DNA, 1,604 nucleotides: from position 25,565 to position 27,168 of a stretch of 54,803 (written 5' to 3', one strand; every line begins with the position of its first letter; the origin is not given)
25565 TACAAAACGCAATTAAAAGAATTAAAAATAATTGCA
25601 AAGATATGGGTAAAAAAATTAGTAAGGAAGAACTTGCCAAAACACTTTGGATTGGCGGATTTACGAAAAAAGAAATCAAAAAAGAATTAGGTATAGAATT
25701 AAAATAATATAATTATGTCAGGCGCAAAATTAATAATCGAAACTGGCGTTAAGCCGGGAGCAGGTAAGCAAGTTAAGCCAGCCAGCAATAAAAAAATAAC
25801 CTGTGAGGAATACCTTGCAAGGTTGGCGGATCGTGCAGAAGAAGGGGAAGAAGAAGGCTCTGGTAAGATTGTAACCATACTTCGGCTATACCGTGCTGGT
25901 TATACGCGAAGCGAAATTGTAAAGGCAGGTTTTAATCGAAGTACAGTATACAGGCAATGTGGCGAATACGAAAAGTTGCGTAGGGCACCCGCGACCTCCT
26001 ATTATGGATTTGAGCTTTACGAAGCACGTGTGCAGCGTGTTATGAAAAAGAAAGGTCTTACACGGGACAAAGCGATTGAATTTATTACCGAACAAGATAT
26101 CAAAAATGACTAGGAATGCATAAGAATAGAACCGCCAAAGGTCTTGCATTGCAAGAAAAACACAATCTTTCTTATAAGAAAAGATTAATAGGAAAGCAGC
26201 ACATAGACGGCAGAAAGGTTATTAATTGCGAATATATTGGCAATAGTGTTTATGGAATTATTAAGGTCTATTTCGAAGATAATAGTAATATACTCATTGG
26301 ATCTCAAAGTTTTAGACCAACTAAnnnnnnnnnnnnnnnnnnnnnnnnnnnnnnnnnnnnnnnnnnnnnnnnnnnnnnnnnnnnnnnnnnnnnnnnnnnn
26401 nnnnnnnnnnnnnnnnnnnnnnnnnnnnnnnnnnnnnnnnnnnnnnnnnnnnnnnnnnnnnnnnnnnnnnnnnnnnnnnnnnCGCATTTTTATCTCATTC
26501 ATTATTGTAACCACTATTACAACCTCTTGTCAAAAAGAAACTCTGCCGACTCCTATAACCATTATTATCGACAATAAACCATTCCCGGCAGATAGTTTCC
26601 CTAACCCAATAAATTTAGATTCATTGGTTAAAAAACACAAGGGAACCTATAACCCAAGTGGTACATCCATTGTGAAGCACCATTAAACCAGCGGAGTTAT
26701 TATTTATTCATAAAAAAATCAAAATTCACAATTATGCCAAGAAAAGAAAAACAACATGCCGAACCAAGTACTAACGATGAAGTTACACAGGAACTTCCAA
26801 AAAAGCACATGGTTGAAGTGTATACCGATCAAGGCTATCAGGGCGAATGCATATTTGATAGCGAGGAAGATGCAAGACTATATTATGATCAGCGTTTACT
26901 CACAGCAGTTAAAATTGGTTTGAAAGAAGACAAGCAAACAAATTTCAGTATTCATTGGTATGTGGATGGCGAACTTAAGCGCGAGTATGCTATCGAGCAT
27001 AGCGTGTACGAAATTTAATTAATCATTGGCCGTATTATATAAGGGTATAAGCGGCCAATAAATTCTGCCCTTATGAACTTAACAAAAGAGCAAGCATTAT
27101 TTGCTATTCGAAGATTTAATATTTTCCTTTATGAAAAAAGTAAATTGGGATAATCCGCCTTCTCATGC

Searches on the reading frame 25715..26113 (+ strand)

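Call 13: search_protein_families(library=pfam, proteins=[window:25715-26113:+], max_evalue=0.1)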
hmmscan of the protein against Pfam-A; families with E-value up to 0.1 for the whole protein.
window:25715-26113:+ (132 aa): 3 families
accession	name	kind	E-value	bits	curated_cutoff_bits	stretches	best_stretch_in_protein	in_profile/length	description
PF02796.21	HTH_7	-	0.0021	18.6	23.8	1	51-80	10-40/45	Helix-turn-helix domain of resolvase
PF13189.12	Cytidylate_kin2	-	0.025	15.2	28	1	103-131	122-150/176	Cytidylate kinase-like family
PF13384.12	HTH_23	-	0.07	13.4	24.6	0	55-80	10-36/50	Homeodomain-like domain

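Call 14: search_protein_families(library=phrogs, proteins=[window:25715-26113:+], max_evalue=0.01)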
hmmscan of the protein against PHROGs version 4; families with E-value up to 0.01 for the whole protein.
window:25715-26113:+ (132 aa): 0 families

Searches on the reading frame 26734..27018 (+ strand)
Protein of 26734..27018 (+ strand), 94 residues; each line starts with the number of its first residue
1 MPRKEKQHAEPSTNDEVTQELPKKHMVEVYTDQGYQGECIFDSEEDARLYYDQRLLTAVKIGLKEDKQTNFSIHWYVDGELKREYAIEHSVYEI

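Call 13: search_protein_families(library=pfam, proteins=[window:26734-27018:+], max_evalue=0.1)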
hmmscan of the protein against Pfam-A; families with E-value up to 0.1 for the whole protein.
window:26734-27018:+ (94 aa): 1 family
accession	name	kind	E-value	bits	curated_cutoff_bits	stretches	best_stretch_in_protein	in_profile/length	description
PF06832.18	BiPBP_C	-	0.015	15.7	26.8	0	46-89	20-62/90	Penicillin-Binding Protein C-terminus Family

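Call 14: search_protein_families(library=phrogs, proteins=[window:26734-27018:+], max_evalue=0.01)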
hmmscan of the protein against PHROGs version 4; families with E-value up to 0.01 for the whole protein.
window:26734-27018:+ (94 aa): 1 family
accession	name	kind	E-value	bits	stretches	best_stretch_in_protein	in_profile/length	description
phrog_27027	-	unknown function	0.005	17.8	1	22-54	16-46/64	-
